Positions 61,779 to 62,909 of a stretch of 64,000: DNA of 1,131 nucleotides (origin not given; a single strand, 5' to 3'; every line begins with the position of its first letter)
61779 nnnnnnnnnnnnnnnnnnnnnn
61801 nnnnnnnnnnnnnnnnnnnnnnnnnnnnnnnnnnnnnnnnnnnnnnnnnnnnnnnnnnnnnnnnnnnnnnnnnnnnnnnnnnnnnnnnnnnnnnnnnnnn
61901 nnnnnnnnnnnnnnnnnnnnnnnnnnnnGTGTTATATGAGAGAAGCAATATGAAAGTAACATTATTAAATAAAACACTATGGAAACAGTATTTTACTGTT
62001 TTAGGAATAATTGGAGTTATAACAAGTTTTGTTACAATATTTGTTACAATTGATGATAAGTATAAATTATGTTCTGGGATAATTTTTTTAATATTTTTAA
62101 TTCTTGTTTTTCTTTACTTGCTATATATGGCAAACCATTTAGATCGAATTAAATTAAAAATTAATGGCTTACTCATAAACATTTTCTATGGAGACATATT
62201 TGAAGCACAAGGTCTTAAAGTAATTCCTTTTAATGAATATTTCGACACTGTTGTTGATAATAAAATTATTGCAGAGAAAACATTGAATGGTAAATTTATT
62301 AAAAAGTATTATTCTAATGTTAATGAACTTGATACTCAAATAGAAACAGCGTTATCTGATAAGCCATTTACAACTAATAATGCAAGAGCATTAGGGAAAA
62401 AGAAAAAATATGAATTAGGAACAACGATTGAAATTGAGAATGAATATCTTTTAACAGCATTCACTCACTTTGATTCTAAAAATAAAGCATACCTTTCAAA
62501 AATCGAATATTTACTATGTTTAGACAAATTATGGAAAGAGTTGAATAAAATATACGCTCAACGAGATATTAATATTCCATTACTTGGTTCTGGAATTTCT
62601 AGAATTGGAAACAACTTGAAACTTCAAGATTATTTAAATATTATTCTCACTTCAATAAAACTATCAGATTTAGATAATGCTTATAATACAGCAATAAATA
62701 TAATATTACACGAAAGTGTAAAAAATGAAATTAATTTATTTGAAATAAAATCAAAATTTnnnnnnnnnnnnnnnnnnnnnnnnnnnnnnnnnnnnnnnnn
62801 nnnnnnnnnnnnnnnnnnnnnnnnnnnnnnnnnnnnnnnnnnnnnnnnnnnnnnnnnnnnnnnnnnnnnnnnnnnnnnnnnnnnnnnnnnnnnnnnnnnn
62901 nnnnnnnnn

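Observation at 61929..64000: AT-rich type II Thoeris-like anti-phage locus (TM+Macro ThsA-like gene followed by two different TIR genes), truncated at the window edge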

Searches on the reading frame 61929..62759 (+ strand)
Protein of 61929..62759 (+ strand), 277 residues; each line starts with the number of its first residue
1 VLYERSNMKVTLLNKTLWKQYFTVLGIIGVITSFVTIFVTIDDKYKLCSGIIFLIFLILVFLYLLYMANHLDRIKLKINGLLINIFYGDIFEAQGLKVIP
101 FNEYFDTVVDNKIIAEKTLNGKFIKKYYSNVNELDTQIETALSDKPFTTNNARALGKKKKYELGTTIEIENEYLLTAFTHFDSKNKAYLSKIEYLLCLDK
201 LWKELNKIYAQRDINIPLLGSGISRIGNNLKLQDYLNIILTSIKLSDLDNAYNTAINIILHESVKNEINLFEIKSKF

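Call 8: search_protein_families(library=pfam, proteins=[window:61929-62759:+], max_evalue=1)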
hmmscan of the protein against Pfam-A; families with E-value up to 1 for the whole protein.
window:61929-62759:+ (277 aa): 3 families
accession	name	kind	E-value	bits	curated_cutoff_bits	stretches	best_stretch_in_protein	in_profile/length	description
PF20016.6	ThsA_Macro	-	1e-56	192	25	1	83-261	1-183/183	Thoeris protein ThsA, Macro domain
PF00335.26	Tetraspanin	-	0.027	14.6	32.1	1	18-67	46-93/225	Tetraspanin family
PF13630.11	SdpI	-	0.16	12.6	28.2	1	11-66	15-70/71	SdpI/YfhL protein family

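Call 9: search_protein_families(library=padloc, proteins=[window:61929-62759:+], max_evalue=1)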
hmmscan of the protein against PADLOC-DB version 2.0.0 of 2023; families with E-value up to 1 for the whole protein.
window:61929-62759:+ (277 aa): 7 families
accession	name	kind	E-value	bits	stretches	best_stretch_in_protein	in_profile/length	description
PDLC00413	ThsA1|ThsA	-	1.2e-89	298.6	1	8-275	2-273/278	Macro domain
PDLC00410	ThsA1|ThsA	-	2.7e-37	126.5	1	19-276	20-277/281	Macro domain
PDLC00415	ThsA1|ThsA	-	3.1e-37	126.4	1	9-275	8-273/281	Macro domain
PDLC00439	ThsA2|ThsA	-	9.2e-36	121.6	1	14-275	13-274/282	Macro domain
PDLC00414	ThsA1|ThsA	-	3.5e-33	113.1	1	9-274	15-283/292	Macro domain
PDLC00411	ThsA1|ThsA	-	4e-32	110.1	1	51-268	52-268/275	Macro domain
PDLC00408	ThsA1|ThsA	-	2.9e-23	80.7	1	15-271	12-296/297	Macro domain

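Call 20: search_solved_structures(query=window:61929-62759:+, max_evalue=1, show_alignments=2)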
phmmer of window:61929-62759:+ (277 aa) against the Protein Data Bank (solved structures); distinct sequences matched with E-value up to 1: 4.
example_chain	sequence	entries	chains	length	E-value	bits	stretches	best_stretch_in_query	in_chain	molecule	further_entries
8v6q_A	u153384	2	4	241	8.6e-46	160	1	67-275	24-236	Thoeris protein ThsA Macro domain-containing protein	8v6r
8v6s_A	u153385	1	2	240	7.3e-43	150.4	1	62-275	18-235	Thoeris protein ThsA Macro domain-containing protein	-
9uuz_A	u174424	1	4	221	8.8e-37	130.5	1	71-274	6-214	Thoeris protein ThsA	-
8r66_A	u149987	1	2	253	3.1e-36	128.7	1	73-274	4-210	Thoeris protein ThsA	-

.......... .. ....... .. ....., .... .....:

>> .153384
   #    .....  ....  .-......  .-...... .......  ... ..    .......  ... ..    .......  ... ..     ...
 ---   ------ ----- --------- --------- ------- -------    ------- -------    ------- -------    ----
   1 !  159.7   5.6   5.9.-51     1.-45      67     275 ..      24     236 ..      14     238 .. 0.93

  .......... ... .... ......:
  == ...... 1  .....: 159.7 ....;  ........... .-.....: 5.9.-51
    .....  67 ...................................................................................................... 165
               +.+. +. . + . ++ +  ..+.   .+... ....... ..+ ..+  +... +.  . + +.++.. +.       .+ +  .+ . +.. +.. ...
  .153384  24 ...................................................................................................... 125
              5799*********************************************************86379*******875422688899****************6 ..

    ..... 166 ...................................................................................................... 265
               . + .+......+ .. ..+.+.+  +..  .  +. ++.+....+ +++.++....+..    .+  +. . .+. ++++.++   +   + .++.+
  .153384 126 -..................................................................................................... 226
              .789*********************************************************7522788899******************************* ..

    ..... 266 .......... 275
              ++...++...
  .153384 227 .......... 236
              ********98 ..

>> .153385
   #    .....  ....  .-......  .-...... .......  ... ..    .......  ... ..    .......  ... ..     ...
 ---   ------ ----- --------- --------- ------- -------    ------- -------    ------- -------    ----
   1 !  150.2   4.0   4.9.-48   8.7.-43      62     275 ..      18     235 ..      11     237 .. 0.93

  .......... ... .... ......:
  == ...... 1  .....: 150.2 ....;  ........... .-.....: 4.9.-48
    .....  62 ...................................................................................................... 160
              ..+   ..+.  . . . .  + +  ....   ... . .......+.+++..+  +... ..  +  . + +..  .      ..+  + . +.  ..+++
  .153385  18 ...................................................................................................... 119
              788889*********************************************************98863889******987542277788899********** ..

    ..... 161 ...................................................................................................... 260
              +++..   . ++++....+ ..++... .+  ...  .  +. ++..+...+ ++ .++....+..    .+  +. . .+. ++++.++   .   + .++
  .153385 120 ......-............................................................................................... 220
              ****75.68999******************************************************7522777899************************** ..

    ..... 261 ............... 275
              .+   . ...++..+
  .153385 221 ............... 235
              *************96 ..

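Call 84: list_cluster_members(proteins=[window:61929-62759:+, window:62774-63340:+, P0001, L001:2754-3419:+, window:60034-61482:+])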
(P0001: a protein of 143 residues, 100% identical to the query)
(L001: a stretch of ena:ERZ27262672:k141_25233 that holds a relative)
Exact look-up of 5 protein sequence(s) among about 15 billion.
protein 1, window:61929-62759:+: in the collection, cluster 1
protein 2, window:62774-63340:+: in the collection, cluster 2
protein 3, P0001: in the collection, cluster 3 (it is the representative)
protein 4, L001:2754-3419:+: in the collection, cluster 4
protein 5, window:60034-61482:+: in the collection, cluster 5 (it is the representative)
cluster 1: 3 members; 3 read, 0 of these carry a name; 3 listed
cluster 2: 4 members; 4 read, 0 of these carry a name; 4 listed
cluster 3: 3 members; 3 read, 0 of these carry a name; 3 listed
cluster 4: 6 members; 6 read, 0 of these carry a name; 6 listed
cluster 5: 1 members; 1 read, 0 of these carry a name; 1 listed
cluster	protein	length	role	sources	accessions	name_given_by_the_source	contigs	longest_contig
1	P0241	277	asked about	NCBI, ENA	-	-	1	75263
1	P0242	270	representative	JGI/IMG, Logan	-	-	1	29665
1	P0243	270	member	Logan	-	-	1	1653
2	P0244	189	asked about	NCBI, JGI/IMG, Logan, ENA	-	-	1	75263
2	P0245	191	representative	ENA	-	-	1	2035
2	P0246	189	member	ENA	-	-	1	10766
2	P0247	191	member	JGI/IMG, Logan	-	-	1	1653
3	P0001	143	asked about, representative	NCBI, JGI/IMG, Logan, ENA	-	-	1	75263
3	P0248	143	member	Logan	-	-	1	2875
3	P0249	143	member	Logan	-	-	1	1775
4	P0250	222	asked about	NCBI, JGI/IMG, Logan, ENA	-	-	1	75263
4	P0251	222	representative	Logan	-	-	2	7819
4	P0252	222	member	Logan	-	-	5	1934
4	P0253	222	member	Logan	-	-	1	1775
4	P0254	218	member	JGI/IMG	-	-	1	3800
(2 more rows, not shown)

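Call 85: find_encoding_contigs(protein=window:61950-62759:+, flank=10000, max_places=5)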
Protein window:61950-62759:+ (270 aa): 1 contig read that carries it; 1 place shown.
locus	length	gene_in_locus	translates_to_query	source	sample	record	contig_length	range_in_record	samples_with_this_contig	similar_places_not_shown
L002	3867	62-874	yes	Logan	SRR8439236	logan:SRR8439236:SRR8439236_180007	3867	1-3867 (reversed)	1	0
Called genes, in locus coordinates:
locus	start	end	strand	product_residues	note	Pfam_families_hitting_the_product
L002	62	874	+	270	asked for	PF20016:ThsA_Macro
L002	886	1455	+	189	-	PF08937:ThsB_TIR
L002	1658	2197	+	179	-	PF13676:TIR_2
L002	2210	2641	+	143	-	-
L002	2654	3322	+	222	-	PF08937:ThsB_TIR (faint)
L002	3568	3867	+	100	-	?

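Call 86: find_related_loci(query=window:61929-62759:+, collection=viral_contigs, flank=5000)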
Query window:61929-62759:+ (277 aa) in viral_contigs; peptide patterns used: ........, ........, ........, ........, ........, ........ (x = any residue, [..] = any of these).
36 stretches matched a pattern; 7 encode a relative of the query (tblastn E <= 1e-3); 7 distinct loci.
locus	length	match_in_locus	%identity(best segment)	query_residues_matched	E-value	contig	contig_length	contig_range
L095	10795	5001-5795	39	15-274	8e-45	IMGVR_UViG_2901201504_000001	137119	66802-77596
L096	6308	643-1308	39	51-275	2e-44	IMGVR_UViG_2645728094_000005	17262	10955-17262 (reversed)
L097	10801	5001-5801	37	14-276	7e-43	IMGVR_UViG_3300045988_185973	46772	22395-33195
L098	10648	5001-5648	38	53-275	8e-39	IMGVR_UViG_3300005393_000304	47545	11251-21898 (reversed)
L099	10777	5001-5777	35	19-276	2e-44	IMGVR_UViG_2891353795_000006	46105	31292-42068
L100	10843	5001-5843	34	10-276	3e-41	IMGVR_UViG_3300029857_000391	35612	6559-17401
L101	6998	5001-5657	35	48-272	3e-33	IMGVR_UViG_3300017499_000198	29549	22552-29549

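Call 87: search_dna_similar(query=window:61929-62759:+, collection=plasmids, mode=protein, max_evalue=1e-10, max_rows=25, rows=spread)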
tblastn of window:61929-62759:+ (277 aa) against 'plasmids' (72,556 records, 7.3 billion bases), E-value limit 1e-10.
Records with a match: 81; places in all: 85; records where one place covers at least 80% of the query: 74.
Best place of each record, by identity: <60% 81.
By first word of the organism name: Klebsiella 37; Citrobacter 10; Escherichia 9; Serratia 5; Salmonella 4; Enterobacter 3; Leclercia 2; Pantoea 2; Acinetobacter 2; Enterobacteriaceae 1; and 6 more.
By predicted mobility (MOB-suite, as given by PLSDB): conjugative 61; non-mobilizable 11; mobilizable 9.
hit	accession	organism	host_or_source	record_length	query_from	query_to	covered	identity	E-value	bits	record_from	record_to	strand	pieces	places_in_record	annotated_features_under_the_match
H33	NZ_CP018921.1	Serratia marcescens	Homo sapiens,University of Michigan ...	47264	4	275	98%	40.6%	2e-37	147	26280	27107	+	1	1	macro domain-containing protein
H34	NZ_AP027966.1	Escherichia coli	-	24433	1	274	99%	38.8%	7e-42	160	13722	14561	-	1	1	macro domain-containing protein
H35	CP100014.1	Escherichia coli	cell culture,gut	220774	1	274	99%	38.8%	7e-42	160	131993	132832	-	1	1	DUF6430 domain-containing protein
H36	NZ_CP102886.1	Klebsiella pneumoniae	Homo sapiens,mixed culture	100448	9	275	96%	39.5%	8e-39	151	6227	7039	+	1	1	macro domain-containing protein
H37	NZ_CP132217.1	Klebsiella pneumoniae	Homo sapiens,urine,urine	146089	9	275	96%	39.5%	8e-39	151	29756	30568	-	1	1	macro domain-containing protein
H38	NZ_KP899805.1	Salmonella enterica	environmental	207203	9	275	96%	39.5%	8e-39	151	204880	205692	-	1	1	macro domain-containing protein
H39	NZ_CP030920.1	Escherichia coli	Homo sapiens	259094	9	275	96%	39.5%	8e-39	151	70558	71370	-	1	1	macro domain-containing protein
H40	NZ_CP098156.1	Klebsiella pneumoniae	Canis lupus familiaris,Rectal swab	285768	9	275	96%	39.5%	8e-39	151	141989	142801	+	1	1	macro domain-containing protein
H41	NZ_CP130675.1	Klebsiella pneumoniae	Homo sapiens,Cell culture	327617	9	275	96%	39.5%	8e-39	151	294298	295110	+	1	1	macro domain-containing protein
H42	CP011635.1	Klebsiella oxytoca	Homo sapiens,Perirectal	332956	9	275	96%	39.5%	8e-39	151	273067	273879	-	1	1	hypothetical protein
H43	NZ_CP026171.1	Leclercia sp. LSNIH1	-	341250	9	275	96%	39.5%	8e-39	151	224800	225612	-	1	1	macro domain-containing protein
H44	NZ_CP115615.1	Citrobacter freundii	Homo sapiens,urine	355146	9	275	96%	39.5%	8e-39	151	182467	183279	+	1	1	macro domain-containing protein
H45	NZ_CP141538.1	Enterobacter hormaechei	Homo sapiens,pure culture,feces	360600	9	275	96%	39.5%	8e-39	151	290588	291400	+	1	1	macro domain-containing protein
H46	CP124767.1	Klebsiella michiganensis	Homo sapiens,Rectal Swab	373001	9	275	96%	39.5%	8e-39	151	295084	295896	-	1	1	DUF6430 domain-containing protein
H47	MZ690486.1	Klebsiella pneumoniae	-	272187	9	275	96%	39.1%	4e-30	156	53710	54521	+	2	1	none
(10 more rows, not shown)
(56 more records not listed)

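Call 107: find_encoding_contigs(protein=P0246, flank=6000, max_places=3)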
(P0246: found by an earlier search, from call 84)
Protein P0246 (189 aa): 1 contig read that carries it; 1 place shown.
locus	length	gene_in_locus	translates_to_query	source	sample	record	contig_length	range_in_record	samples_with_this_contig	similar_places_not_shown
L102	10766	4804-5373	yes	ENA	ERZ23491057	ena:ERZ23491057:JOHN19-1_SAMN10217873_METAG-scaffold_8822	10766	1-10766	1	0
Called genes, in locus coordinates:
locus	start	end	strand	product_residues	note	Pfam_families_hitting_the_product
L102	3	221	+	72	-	?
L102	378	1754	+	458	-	-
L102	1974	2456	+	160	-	PF18962:Por_Secre_tail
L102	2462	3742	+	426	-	PF09603:Fib_succ_major, PF26707:DUF8237 (faint)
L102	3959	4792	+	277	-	PF20016:ThsA_Macro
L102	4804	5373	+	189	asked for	PF08937:ThsB_TIR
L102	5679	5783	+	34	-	-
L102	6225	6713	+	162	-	-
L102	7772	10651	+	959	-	PF24782:WD40_MABP1-WDR62_2nd (weak), PF24814:WD40_Prp19, PF25174:Beta-prop_THOC3, PF23414:Beta-prop_EML_2, PF25175:Beta-prop_WDR5, PF25174:Beta-prop_THOC3, PF17957:Big_7, PF00656:Peptidase_C14, +10 more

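Call 112: get_annotated_region(hit=H34, flank=3500)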
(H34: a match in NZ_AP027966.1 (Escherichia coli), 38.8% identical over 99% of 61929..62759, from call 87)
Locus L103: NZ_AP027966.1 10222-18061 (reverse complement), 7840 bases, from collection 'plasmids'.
description: Escherichia coli strain VE-T9 plasmid pVE-T9_3, complete sequence
organism: Escherichia coli (NCBI taxid 562)
taxonomy: Bacteria; Pseudomonadota; Gammaproteobacteria; Enterobacterales; Enterobacteriaceae; Escherichia; Escherichia coli
host: -; source: -; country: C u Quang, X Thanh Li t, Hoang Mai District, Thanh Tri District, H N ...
typing (MOB-suite, as given by PLSDB): non-mobilizable; replicon IncX1
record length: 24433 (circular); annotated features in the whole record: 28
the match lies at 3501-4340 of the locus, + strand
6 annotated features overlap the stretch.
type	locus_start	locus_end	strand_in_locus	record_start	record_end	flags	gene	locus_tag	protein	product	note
CDS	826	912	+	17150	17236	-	-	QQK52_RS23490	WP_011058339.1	tetracycline resistance determinant leader peptide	-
predicted_resistance_gene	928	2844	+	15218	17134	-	tet(M)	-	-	tetracycline resistance ribosomal protection protein Tet(M)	predicted by amrfinderplus; class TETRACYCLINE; identity 100.0%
CDS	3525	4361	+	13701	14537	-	-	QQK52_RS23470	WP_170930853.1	macro domain-containing protein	-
CDS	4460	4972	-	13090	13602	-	-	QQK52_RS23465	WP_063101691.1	TIR domain-containing protein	-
CDS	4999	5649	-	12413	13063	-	-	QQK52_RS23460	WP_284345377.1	recombinase family protein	-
CDS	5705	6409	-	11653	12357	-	-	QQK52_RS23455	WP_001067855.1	IS6-like element IS26 family transposase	-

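Call 113: get_annotated_region(hit=H36, flank=3500)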
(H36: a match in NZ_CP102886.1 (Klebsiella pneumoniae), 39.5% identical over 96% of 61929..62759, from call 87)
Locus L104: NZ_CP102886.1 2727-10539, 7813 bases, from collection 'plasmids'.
description: Klebsiella pneumoniae strain KH2 plasmid pKH2-3-mcr8.1, complete sequence
organism: Klebsiella pneumoniae (NCBI taxid 573)
taxonomy: Bacteria; Pseudomonadota; Gammaproteobacteria; Enterobacterales; Enterobacteriaceae; Klebsiella; Klebsiella pneumoniae
host: -; source: Homo sapiens,mixed culture; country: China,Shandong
typing (MOB-suite, as given by PLSDB): conjugative; replicon IncFIA,IncFII,rep_cluster_2183; relaxase MOBF,MOBF; mating-pair formation MPF_F
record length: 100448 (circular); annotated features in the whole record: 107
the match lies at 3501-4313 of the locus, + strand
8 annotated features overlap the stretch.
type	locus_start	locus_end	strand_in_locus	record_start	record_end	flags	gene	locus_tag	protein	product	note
CDS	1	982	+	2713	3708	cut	-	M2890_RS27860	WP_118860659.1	hypothetical protein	-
CDS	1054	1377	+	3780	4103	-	-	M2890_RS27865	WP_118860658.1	hypothetical protein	-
CDS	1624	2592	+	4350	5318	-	-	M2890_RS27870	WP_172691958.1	IS5-like element IS903B family transposase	-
CDS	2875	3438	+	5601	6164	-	-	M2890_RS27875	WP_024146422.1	TIR domain-containing protein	-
CDS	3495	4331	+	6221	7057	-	-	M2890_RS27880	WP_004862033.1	macro domain-containing protein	-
CDS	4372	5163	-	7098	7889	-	-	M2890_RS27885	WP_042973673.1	tetratricopeptide repeat protein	-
CDS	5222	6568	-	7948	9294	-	-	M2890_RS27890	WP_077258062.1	ISNCY family transposase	-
CDS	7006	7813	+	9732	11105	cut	-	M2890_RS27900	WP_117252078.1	serine hydrolase domain-containing protein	-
